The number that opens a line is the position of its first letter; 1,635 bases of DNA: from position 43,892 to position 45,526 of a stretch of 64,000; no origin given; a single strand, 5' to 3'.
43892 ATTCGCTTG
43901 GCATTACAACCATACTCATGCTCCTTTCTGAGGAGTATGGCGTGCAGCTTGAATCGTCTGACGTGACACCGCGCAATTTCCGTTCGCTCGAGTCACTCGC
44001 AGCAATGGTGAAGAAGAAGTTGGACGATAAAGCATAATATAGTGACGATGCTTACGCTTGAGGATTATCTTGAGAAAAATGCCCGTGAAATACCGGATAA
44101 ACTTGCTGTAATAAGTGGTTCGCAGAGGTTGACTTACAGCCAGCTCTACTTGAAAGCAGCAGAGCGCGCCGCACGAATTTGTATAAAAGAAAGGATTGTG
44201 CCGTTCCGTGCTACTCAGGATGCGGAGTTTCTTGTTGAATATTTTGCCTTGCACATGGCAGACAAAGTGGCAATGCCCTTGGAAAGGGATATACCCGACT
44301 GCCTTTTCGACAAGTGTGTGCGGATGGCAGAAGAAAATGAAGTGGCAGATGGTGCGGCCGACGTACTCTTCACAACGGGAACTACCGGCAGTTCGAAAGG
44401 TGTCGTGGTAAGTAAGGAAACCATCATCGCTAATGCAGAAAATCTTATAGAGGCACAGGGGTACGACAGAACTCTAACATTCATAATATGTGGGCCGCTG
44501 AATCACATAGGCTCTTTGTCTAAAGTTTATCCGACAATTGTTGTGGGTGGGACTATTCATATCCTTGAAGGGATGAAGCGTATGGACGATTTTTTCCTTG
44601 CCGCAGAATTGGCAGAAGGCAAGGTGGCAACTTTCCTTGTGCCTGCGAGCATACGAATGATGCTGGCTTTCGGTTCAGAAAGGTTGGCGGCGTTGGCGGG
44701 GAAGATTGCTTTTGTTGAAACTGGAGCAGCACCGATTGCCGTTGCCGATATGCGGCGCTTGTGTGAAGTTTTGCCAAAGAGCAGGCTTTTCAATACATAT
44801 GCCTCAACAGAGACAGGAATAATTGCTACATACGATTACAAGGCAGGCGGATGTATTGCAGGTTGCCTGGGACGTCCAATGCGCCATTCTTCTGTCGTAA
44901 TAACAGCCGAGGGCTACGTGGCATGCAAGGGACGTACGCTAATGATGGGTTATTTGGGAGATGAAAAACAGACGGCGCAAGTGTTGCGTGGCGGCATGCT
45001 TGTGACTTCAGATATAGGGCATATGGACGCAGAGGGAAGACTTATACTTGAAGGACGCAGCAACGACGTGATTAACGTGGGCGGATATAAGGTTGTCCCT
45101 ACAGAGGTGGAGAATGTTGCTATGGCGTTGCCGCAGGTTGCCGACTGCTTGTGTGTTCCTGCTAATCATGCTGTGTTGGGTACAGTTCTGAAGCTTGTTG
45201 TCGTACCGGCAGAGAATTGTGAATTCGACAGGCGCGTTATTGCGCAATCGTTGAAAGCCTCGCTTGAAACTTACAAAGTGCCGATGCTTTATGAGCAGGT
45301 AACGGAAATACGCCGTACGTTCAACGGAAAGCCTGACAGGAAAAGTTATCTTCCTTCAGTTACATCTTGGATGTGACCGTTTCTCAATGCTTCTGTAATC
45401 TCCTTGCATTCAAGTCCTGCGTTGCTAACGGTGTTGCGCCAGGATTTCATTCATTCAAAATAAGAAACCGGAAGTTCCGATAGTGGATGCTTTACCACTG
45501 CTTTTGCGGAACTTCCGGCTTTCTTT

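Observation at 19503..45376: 26-gene co-directional type II PKS/FAS-like lipid cluster of the aryl-polyene / flexirubin class, set among pectin-degradation genes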

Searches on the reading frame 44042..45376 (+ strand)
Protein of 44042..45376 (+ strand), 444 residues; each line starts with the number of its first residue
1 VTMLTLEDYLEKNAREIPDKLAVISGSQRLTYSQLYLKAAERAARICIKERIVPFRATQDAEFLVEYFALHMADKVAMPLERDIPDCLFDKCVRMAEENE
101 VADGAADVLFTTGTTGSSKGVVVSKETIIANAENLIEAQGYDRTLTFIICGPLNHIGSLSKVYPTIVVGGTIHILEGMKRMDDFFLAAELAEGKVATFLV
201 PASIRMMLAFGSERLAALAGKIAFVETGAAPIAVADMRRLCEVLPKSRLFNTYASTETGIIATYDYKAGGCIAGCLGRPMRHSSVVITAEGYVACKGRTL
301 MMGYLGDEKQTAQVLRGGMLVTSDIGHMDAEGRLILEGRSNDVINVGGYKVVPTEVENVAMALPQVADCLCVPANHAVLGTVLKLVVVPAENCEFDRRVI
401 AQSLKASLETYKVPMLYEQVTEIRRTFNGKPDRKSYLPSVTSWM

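Call 5: search_protein_families(library=pfam, proteins=[window:44042-45376:+], max_evalue=0.01)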
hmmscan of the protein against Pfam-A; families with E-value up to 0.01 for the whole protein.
window:44042-45376:+ (444 aa): 2 families
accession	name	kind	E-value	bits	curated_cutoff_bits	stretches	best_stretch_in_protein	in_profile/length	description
PF00501.34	AMP-binding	-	1.3e-32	113.6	29.9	2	100-305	159-384/384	AMP-binding enzyme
PF13193.12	AMP-binding_C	-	3.7e-09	37.8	24.5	1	355-430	1-76/76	AMP-binding enzyme C-terminal domain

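Call 8: search_protein_families(library=ncbifam, proteins=[window:44042-45376:+], max_evalue=0.001)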
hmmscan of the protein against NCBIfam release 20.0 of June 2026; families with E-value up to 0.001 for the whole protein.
window:44042-45376:+ (444 aa): 99 families (the best 25 are shown)
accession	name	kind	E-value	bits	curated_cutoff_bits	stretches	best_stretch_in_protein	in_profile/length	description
NF004837.0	PRK06187.1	subfamily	5.5e-49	166.8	476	1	103-434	170-516/531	long-chain-fatty-acid--CoA ligase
NF005801.1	PRK07656.1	equivalog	1.6e-42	145.8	657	1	97-430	158-493/500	FadD3 family acyl-CoA ligase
TIGR01923.1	menE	equivalog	2.2e-42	145.4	330.15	1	102-434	112-440/442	o-succinylbenzoate--CoA ligase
NF004511.1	PRK05852.1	equivalog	5.5e-38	130.9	650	1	95-435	147-499/505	FadD7 family fatty acid--CoA ligase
NF002966.0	PRK03640.1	equivalog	1.4e-37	129.4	556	1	99-435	137-475/483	o-succinylbenzoate--CoA ligase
NF005863.0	PRK07798.1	subfamily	3.1e-37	128.3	543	1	107-433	168-524/540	acyl-CoA synthetase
NF006182.0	PRK08316.1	subfamily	1.4e-36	126.1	663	1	99-430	167-507/523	fatty acyl-CoA synthetase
NF005702.0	PRK07514.1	subfamily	9.2e-36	123.2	558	1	96-431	150-491/506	malonyl-CoA synthase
NF052269.1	Staph_lig_FadD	equivalog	2.4e-34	118.5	650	1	103-435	150-488/499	long-chain-fatty-acid--CoA ligase FadD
TIGR03098.1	ligase_PEP_1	hypoth_equivalog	3.5e-34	118.2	592.35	1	98-435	158-513/517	acyl-CoA ligase (AMP-forming), exosortase A system-associated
NF052580.1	Str24CoAsynCasG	equivalog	1.4e-31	109.5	750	1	77-433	161-543/548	steroid-24-oyl-CoA synthetase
NF009071.0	PRK12406.1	subfamily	4.1e-31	108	701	1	98-430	148-492/510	acyl-CoA synthetase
NF006572.0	PRK09088.1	equivalog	1.8e-30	106.1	696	1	102-432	139-479/491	acyl-CoA synthetase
TIGR01733.1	AA-adenyl-dom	subfamily_domain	4.5e-29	101.5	317.4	1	98-369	115-407/409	amino acid adenylation domain-containing protein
NF005307.0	PRK06839.1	equivalog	4.3e-28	98.2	748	1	98-432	146-485/496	o-succinylbenzoate--CoA ligase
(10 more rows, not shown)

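Call 38: search_solved_structures(query=window:44042-45376:+, max_evalue=1e-10)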
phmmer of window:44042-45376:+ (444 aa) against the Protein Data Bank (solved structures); distinct sequences matched with E-value up to 1e-10: 70 (the best 60 are shown).
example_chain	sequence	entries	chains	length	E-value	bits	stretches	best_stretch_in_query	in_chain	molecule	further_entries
3ipl_A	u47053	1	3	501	7.3e-24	87.9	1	103-434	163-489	2-succinylbenzoate--CoA ligase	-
3fcc_A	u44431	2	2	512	9.4e-24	87.5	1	63-442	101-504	D-alanine--poly(phosphoribitol) ligase subunit 1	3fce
3dhv_A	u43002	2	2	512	1.1e-23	87.2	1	80-442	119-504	D-alanine-poly(phosphoribitol) ligase | D-alanine--poly(phosphoribitol) ligase subunit 1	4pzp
6sq8_A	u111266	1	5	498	7.2e-23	84.6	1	100-434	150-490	Fatty acid CoA ligase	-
8xjz_C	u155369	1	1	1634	3.7e-22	82.3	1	102-434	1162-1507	Peptide synthetase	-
6h1b_A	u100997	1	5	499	4.8e-22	81.9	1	100-434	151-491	Fatty acid CoA ligase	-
4fuq_A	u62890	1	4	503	8.3e-22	81.1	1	99-432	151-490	Malonyl CoA synthetase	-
4fut_A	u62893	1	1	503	2.8e-21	79.4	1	99-429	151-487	Malonyl CoA synthetase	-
8wev_A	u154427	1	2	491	3.5e-21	79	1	105-430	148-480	Feruloyl-CoA Synthetase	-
8weu_A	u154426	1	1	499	3.8e-21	78.9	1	105-430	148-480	Fatty-acyl-CoA synthase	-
6qjz_A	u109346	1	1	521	5.5e-21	78.4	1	99-432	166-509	oxalyl CoA-synthetase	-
5ie0_A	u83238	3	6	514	4.9e-20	75.3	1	90-434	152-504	Oxalate--CoA ligase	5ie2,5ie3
8pyy_A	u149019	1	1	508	8.9e-20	74.4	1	79-435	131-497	Fatty-acyl-CoA synthase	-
4gxr_A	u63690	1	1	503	1.6e-19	73.6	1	99-428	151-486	Malonyl CoA synthetase, Benzoate-CoA ligase Chimeric protein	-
4gxq_A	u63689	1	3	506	3e-19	72.7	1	99-409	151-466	Malonyl CoA synthetase, Benzoate-CoA ligase Chimeric protein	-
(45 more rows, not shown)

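Call 49: find_homologous_proteins(query=window:44042-45376:+, max_evalue=1e-20)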
Query window:44042-45376:+ (444 aa): 3221 proteins with E <= 1e-20 among 8000 candidates; the best 120 are listed.
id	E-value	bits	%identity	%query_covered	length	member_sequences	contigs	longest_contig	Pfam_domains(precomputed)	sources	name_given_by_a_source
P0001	4.2e-290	980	100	100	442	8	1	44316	PF00501.35,PF13193.13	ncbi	-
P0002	2.3e-214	730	74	98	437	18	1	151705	PF00501.35,PF13193.13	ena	-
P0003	6.9e-214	729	73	98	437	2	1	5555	PF00501.35,PF13193.13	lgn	-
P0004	4.4e-209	713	74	98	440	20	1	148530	PF00501.35,PF13193.13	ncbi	-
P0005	2.6e-198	677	71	98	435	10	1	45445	PF00501.35,PF13193.13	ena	-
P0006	7.7e-175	600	62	98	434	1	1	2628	PF00501.35,PF13193.13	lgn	-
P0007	5.4e-174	597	79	75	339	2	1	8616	PF00501.35,PF13193.13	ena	-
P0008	1.8e-172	592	63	98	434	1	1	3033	PF00501.35,PF13193.13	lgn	-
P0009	2.1e-172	592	62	98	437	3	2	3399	PF00501.35,PF13193.13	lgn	-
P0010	5.8e-172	591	63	98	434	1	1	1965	PF00501.35,PF13193.13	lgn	-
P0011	6.8e-172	590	62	98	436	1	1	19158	PF00501.35,PF13193.13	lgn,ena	-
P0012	6.8e-172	590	59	98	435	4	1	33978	PF00501.35,PF13193.13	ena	-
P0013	1.3e-171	589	63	98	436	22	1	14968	PF00501.35,PF13193.13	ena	-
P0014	2.5e-171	589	60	98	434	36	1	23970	PF00501.35,PF13193.13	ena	-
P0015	1.7e-170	586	60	98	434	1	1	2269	PF00501.35,PF13193.13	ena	-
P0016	6.3e-169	581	61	98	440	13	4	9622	PF00501.35,PF13193.13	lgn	-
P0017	2.1e-168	579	61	98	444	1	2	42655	PF00501.35,PF13193.13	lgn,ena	-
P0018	3.2e-168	578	62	98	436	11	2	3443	PF00501.35,PF13193.13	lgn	-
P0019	4.1e-168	578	59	98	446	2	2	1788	PF00501.35,PF13193.13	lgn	-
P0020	9.9e-168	577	61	98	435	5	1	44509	PF00501.35,PF13193.13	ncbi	-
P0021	1.6e-167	576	61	97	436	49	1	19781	PF00501.35,PF13193.13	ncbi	-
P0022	2.0e-167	576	59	98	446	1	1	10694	PF00501.35,PF13193.13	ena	-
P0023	7.5e-167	574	60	98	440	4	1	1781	PF00501.35,PF13193.13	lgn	-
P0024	8.3e-167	574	59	98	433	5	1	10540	PF00501.35,PF13193.13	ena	-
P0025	1.4e-166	573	59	98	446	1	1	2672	PF00501.35,PF13193.13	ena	-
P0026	2.5e-166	572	60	98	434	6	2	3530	PF00501.35,PF13193.13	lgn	-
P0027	3.4e-166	572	60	98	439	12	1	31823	PF00501.35,PF13193.13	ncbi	-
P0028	4.2e-166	571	60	98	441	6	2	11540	PF00501.35,PF13193.13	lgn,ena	-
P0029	5.3e-166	571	60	98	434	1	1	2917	PF00501.35,PF13193.13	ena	-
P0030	7.3e-166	571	58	98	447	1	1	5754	PF00501.35,PF13193.13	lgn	-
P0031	1.9e-165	569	59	98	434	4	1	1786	PF00501.35,PF13193.13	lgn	-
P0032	3.3e-165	568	60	98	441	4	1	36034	PF00501.35,PF13193.13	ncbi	-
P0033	3.6e-165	568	59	98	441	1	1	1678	PF00501.35,PF13193.13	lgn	-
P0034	4.0e-165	568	58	99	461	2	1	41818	PF00501.35,PF13193.13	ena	-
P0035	5.9e-165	568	61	98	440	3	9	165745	PF00501.35,PF13193.13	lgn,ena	-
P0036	7.9e-165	567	60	98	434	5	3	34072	PF00501.35,PF13193.13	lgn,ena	-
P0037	9.7e-165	567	60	98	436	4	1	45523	PF00501.35,PF13193.13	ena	-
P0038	1.4e-164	566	60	98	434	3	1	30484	PF00501.35,PF13193.13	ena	-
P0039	2.0e-164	566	61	98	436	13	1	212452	PF00501.35,PF13193.13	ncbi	-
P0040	2.5e-164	565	60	98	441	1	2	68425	PF00501.35,PF13193.13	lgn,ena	-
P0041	6.6e-164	564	59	98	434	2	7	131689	PF00501.35,PF13193.13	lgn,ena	-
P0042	7.5e-164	564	61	98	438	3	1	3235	PF00501.35,PF13193.13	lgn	-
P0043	7.8e-164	564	59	98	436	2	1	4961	PF00501.35,PF13193.13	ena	-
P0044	1.6e-163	563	60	98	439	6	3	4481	PF00501.35,PF13193.13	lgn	-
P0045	2.5e-163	562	60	98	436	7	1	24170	PF00501.35,PF13193.13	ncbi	-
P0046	2.8e-163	562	58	99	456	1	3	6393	PF00501.35,PF13193.13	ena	-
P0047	3.0e-163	562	60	97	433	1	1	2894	PF00501.35,PF13193.13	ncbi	-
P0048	5.3e-163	561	58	98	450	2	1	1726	PF00501.35,PF13193.13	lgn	-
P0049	1.2e-162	560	58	98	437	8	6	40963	PF00501.35,PF13193.13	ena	-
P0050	1.2e-162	560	60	98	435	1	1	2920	PF00501.35,PF13193.13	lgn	-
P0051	1.6e-162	560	59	98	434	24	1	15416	PF00501.35,PF13193.13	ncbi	-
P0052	1.9e-162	559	57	99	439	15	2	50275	PF00501.35,PF13193.13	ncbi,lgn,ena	-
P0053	2.1e-162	559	60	98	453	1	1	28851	PF00501.35,PF13193.13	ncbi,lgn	-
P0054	3.0e-162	559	60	98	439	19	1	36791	PF00501.35,PF13193.13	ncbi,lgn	-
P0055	4.1e-162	558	59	98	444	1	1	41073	PF00501.35,PF13193.13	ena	-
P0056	6.3e-162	558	59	98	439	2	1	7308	PF00501.35,PF13193.13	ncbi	-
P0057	7.7e-162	557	58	98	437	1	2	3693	PF00501.35,PF13193.13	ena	-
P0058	1.3e-161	556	60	98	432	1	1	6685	PF00501.35,PF13193.13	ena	-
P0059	1.9e-161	556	58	98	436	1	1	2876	PF00501.35,PF13193.13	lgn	-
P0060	3.1e-161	555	58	98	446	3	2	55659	PF00501.35,PF13193.13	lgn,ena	-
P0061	4.0e-161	555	55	98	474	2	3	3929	PF00501.35,PF13193.13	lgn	-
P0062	5.2e-161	555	60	98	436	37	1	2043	PF00501.35,PF13193.13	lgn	-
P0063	1.1e-160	553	59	98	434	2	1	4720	PF00501.35,PF13193.13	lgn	-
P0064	1.1e-160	553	59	98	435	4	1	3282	PF00501.35,PF13193.13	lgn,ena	-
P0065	1.4e-160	553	59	98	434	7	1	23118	PF00501.35,PF13193.13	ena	-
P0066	1.7e-160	553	59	98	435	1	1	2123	PF00501.35,PF13193.13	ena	-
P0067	3.0e-160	552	57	97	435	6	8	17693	PF00501.35,PF13193.13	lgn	-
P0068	5.2e-160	551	56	98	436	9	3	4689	PF00501.35,PF13193.13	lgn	-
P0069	8.7e-160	550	58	98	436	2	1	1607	PF00501.35,PF13193.13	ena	-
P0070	9.2e-160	550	59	98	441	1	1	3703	PF00501.35,PF13193.13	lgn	-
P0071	1.0e-159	550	56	98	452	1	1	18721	PF00501.35,PF13193.13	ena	-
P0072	1.6e-159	550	59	97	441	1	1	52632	PF00501.35,PF13193.13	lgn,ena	-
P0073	1.7e-159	550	57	98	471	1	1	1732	PF00501.35,PF13193.13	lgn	-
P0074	1.7e-159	549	56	98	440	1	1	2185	PF00501.35,PF13193.13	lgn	-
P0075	2.3e-159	549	57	98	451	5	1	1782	PF00501.35,PF13193.13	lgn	-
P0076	2.4e-159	549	59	98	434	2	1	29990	PF00501.35,PF13193.13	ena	-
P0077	3.3e-159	549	57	98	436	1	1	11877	PF00501.35,PF13193.13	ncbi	-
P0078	1.2e-158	547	56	98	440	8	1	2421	PF00501.35,PF13193.13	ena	-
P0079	1.3e-158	547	58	98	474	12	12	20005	PF00501.35,PF13193.13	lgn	-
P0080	1.4e-158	547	56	98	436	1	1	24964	PF00501.35,PF13193.13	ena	-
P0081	1.7e-158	546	56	98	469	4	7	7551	PF00501.35,PF13193.13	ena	-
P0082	2.3e-158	546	57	98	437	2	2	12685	PF00501.35,PF13193.13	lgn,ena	-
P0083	2.4e-158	546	55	98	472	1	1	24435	PF00501.35,PF13193.13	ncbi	-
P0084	2.6e-158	546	57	98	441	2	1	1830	PF00501.35,PF13193.13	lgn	-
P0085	3.0e-158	545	58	98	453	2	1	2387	PF00501.35,PF13193.13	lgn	-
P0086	3.1e-158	545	58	98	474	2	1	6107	PF00501.35,PF13193.13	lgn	-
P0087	4.7e-158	545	59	98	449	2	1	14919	PF00501.35,PF13193.13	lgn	-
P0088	5.9e-158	544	56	98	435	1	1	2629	PF00501.35,PF13193.13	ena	-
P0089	6.5e-158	544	56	98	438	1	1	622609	PF00501.35,PF13193.13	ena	-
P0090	7.5e-158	544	58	98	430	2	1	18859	PF00501.35,PF13193.13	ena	-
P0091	9.1e-158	544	56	99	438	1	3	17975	PF00501.35,PF13193.13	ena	-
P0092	1.0e-157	544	57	98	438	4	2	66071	PF00501.35,PF13193.13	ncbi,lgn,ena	-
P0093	1.1e-157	544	58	98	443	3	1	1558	PF00501.35,PF13193.13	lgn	-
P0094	1.1e-157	544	56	98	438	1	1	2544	PF00501.35,PF13193.13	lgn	-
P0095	1.1e-157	544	56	98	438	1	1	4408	PF00501.35,PF13193.13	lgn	-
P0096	1.3e-157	543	56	98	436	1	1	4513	PF00501.35,PF13193.13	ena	-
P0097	1.3e-157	543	56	98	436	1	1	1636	PF00501.35,PF13193.13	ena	-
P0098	1.6e-157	543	57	98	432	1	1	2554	PF00501.35,PF13193.13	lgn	-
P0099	1.6e-157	543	60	98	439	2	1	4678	PF00501.35,PF13193.13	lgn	-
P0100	1.7e-157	543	56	98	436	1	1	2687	PF00501.35,PF13193.13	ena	-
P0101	1.7e-157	543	56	98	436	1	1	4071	PF00501.35,PF13193.13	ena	-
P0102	1.8e-157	543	56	98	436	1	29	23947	PF00501.35,PF13193.13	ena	-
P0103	1.8e-157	543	56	98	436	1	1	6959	PF00501.35,PF13193.13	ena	-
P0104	1.9e-157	543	57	98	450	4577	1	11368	PF00501.35,PF13193.13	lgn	-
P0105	2.1e-157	543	57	98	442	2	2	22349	PF00501.35,PF13193.13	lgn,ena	-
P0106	2.2e-157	543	56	98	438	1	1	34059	PF00501.35,PF13193.13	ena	-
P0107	2.5e-157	542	56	98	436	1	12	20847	PF00501.35,PF13193.13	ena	-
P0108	2.5e-157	542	56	98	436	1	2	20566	PF00501.35,PF13193.13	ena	-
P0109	2.6e-157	542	56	98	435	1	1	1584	PF00501.35,PF13193.13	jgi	-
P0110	2.6e-157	542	57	98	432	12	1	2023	PF00501.35,PF13193.13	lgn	-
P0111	3.1e-157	542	56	98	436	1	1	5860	PF00501.35,PF13193.13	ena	-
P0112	3.1e-157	542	56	98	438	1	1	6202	PF00501.35,PF13193.13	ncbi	-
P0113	3.2e-157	542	56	98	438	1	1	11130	PF00501.35,PF13193.13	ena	-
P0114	3.3e-157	542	56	98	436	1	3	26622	PF00501.35,PF13193.13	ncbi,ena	-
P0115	3.3e-157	542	56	98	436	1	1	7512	PF00501.35,PF13193.13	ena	-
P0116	3.4e-157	542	56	98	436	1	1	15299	PF00501.35,PF13193.13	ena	-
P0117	3.4e-157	542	56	98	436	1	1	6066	PF00501.35,PF13193.13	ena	-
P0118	3.4e-157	542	56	98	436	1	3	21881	PF00501.35,PF13193.13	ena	-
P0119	3.6e-157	542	59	98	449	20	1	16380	PF00501.35,PF13193.13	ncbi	-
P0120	3.8e-157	542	55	98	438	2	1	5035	PF00501.35,PF13193.13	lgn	-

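Call 50: find_encoding_contigs(protein=P0001, flank=10000, max_places=3)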
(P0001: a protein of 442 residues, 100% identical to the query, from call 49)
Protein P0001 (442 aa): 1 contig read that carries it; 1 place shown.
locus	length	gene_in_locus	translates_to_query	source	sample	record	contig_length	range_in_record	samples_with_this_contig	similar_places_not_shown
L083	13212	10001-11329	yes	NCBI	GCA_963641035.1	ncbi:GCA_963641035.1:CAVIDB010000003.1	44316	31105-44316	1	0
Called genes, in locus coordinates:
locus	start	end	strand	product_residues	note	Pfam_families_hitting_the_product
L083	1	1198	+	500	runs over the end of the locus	PF00890:FAD_binding_2 (weak), PF01266:DAO (weak), PF01593:Amino_oxidase, PF13450:NAD_binding_8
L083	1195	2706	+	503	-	PF00890:FAD_binding_2 (weak), PF01266:DAO (faint), PF01593:Amino_oxidase, PF01946:Thi4 (weak), PF13450:NAD_binding_8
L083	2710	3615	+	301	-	PF20434:BD-FAE, PF07859:Abhydrolase_3, PF00326:Peptidase_S9, PF01738:DLH (weak)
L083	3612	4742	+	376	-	PF01553:Acyltransferase (faint)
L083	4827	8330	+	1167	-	PF03176:MMPL, PF01553:Acyltransferase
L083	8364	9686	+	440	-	PF00756:Esterase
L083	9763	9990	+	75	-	PF00550:PP-binding (weak)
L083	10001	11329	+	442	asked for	PF00501:AMP-binding, PF13193:AMP-binding_C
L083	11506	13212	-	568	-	?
